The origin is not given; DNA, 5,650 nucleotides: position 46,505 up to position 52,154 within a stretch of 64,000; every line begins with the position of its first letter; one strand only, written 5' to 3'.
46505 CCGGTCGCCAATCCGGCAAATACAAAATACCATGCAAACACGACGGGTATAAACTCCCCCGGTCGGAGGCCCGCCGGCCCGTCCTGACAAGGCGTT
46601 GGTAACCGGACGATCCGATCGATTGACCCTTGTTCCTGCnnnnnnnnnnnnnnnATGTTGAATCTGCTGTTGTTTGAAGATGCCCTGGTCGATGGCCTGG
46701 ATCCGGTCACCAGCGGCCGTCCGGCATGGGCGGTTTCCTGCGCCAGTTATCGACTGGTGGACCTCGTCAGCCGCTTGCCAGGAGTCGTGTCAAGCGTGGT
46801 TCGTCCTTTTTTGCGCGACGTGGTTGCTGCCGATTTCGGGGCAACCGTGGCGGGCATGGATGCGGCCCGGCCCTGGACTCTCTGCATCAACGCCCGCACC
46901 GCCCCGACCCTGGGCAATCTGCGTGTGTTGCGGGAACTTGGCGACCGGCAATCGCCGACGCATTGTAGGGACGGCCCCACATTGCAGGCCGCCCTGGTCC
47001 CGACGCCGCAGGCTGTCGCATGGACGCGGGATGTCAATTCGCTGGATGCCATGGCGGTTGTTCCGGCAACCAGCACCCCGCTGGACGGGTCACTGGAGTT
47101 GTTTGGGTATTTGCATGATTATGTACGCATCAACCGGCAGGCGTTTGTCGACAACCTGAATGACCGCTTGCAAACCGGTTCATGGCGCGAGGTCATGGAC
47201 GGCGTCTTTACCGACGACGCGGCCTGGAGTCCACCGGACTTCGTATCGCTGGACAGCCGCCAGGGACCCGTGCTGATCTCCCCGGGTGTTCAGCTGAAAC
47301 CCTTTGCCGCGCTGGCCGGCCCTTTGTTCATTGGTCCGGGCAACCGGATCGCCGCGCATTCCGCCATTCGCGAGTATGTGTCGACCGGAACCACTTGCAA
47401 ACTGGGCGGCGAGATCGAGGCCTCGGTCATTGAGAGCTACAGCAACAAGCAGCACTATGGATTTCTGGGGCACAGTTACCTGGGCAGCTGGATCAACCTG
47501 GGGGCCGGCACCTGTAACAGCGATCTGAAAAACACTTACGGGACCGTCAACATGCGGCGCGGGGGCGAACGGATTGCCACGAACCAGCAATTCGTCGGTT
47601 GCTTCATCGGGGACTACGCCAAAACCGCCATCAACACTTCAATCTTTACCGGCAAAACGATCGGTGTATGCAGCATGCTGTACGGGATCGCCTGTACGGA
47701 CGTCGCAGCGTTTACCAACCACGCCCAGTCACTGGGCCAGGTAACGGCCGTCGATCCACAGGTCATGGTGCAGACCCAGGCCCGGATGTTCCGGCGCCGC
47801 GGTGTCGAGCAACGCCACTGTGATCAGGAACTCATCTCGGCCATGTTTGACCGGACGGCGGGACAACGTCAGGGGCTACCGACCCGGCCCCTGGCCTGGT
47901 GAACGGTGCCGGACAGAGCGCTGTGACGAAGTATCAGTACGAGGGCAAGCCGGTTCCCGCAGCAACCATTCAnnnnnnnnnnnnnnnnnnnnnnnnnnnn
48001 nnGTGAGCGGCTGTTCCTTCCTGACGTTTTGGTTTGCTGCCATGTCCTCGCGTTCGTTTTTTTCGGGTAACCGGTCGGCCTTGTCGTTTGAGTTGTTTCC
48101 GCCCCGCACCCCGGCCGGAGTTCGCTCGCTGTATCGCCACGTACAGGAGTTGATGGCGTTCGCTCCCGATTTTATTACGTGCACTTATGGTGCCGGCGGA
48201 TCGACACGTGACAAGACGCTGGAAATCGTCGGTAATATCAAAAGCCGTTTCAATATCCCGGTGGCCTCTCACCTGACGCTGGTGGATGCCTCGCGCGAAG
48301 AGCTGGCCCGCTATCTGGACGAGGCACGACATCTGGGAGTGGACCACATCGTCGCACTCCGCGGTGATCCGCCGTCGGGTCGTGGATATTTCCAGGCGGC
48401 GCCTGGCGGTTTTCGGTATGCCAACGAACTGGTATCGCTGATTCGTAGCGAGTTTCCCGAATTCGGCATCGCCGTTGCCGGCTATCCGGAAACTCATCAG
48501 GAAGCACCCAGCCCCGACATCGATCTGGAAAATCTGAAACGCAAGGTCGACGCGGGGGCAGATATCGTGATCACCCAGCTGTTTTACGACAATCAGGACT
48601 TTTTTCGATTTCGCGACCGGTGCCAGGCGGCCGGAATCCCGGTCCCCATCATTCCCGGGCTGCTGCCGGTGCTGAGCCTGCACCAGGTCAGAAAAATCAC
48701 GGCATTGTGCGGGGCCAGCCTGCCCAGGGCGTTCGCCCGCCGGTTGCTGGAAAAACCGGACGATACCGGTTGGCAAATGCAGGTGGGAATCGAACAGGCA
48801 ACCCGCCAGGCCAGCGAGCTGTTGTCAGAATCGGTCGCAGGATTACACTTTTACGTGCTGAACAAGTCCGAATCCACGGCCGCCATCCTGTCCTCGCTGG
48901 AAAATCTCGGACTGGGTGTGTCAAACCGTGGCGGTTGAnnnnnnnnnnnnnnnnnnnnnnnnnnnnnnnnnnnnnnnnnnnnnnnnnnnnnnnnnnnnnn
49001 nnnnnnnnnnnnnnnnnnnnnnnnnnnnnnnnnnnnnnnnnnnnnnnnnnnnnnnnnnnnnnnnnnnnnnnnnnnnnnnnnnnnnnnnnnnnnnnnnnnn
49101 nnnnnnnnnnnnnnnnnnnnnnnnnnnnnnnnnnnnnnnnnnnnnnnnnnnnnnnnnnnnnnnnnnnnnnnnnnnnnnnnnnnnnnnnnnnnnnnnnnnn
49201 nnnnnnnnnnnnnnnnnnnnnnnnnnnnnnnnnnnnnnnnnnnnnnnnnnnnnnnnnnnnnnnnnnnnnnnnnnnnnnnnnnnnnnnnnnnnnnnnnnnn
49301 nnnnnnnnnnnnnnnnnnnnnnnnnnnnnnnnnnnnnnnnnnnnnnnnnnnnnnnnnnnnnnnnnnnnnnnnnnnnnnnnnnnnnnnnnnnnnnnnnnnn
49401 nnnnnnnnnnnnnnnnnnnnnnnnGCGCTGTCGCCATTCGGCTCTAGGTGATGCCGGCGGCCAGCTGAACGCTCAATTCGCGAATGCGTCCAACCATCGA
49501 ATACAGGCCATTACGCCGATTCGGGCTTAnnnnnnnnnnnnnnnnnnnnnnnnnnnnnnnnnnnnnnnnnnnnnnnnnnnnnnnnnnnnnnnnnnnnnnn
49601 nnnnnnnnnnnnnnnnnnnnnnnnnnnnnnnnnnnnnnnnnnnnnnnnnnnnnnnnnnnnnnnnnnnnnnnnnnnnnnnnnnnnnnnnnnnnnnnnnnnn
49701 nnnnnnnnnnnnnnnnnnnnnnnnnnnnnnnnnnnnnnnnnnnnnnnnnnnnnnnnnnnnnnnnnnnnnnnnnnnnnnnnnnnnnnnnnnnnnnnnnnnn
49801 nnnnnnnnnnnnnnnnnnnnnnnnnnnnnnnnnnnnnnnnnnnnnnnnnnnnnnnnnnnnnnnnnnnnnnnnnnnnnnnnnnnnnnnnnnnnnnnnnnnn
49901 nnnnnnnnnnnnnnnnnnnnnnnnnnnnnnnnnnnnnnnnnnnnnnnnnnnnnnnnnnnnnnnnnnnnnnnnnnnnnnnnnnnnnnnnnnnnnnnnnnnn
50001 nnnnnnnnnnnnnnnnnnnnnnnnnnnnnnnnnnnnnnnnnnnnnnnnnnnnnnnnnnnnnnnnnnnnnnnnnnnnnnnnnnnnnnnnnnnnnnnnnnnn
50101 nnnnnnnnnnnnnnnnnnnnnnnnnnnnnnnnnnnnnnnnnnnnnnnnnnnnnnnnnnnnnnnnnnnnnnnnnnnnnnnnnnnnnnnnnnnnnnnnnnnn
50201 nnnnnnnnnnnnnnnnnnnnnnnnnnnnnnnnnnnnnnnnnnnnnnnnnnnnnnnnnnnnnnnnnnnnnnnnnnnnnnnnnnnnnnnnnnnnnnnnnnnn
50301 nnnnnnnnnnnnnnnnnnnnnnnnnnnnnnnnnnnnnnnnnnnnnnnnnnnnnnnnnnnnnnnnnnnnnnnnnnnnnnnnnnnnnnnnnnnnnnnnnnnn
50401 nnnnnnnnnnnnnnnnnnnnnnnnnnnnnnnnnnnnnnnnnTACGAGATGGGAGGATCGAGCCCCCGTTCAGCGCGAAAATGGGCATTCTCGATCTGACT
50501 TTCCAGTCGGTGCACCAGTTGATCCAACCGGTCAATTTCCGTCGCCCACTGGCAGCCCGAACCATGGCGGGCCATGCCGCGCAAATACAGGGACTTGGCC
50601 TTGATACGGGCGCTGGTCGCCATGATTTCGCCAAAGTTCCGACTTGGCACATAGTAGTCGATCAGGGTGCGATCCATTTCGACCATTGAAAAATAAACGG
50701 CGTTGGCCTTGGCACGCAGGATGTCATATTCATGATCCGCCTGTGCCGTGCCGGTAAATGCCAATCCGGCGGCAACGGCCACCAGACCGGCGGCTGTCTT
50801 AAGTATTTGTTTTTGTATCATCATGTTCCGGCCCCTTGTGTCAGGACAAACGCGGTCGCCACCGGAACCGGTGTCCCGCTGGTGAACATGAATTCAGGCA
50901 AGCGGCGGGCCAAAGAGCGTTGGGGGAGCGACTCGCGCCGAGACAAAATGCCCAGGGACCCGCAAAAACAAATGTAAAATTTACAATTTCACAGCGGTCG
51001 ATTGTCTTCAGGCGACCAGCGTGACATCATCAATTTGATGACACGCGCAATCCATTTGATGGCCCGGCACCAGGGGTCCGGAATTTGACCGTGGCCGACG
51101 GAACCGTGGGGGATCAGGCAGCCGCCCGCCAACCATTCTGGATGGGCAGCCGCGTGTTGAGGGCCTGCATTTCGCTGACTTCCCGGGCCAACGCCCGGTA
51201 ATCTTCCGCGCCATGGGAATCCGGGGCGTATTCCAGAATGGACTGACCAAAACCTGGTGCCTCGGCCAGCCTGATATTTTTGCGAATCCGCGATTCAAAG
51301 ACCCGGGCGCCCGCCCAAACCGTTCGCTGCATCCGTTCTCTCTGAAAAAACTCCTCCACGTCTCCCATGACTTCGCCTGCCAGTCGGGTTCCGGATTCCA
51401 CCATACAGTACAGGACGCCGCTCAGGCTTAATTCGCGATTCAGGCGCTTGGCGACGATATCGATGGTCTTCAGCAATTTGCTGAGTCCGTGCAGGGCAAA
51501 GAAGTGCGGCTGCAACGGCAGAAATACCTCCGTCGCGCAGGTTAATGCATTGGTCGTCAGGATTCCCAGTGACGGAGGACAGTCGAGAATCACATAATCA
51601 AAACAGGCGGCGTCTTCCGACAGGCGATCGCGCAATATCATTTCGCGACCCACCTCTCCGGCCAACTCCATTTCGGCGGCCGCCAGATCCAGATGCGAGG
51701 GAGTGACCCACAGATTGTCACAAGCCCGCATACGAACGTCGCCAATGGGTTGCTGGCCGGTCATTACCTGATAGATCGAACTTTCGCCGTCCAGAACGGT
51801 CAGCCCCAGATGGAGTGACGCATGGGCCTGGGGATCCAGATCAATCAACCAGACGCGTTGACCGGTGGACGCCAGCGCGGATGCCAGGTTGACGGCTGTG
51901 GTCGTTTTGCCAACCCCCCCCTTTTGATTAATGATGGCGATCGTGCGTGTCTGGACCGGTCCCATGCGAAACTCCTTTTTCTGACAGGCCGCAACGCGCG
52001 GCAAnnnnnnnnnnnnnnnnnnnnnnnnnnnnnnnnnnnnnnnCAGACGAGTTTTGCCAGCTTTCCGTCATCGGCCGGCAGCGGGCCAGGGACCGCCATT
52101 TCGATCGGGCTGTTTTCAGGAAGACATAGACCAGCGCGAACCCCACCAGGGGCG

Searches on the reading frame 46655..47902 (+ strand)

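Call 45: search_protein_families(library=pfam, proteins=[window:46655-47902:+], max_evalue=0.0001)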
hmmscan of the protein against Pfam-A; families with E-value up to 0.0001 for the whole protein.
window:46655-47902:+ (415 aa): 1 family
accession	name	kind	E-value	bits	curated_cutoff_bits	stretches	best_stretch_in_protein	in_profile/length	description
PF13562.11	NTP_transf_4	-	9.4e-07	29.5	27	1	5-166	2-143/153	Sugar nucleotidyl transferase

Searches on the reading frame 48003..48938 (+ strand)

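Call 45: search_protein_families(library=pfam, proteins=[window:48003-48938:+], max_evalue=0.0001)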
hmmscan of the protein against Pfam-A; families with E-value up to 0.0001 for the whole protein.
window:48003-48938:+ (311 aa): 1 family
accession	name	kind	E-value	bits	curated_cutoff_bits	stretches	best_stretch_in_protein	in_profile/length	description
PF02219.23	MTHFR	-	3.3e-88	296.2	24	1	24-299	10-286/287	Methylenetetrahydrofolate reductase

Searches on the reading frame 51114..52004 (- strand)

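Call 65: search_protein_families(library=pfam, proteins=[window:51114-52004:-], max_evalue=0.001)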
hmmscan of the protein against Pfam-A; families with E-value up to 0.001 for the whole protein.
window:51114-52004:- (296 aa): 8 families
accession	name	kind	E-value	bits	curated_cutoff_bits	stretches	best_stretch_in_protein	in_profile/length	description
PF13614.12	AAA_31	-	7.3e-56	189.3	27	1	20-193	2-176/177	AAA domain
PF01656.29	CbiA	-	3.4e-20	72.7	25.4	1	22-255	1-124/125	CobQ/CobB/MinD/ParA nucleotide binding domain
PF06564.18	CBP_BcsQ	-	1.1e-11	45.1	21.3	1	24-160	6-141/234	Cellulose biosynthesis protein BcsQ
PF10609.15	ParA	-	2.1e-11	44.2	27.1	1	20-57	4-41/246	NUBPL iron-transfer P-loop NTPase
PF09140.17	MipZ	-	4e-11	43.2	20.7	1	21-60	2-41/262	ATPase MipZ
PF00142.24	Fer4_NifH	-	2.9e-10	40.5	25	1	25-64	5-45/271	4Fe-4S iron sulfur cluster binding proteins, NifH/frxC family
PF02374.21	ArsA_ATPase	-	2.9e-06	27.2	24.3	1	24-61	5-41/305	Anion-transporting ATPase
PF07015.17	VirC1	-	0.00053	19.8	24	1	22-57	4-39/231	VirC1 protein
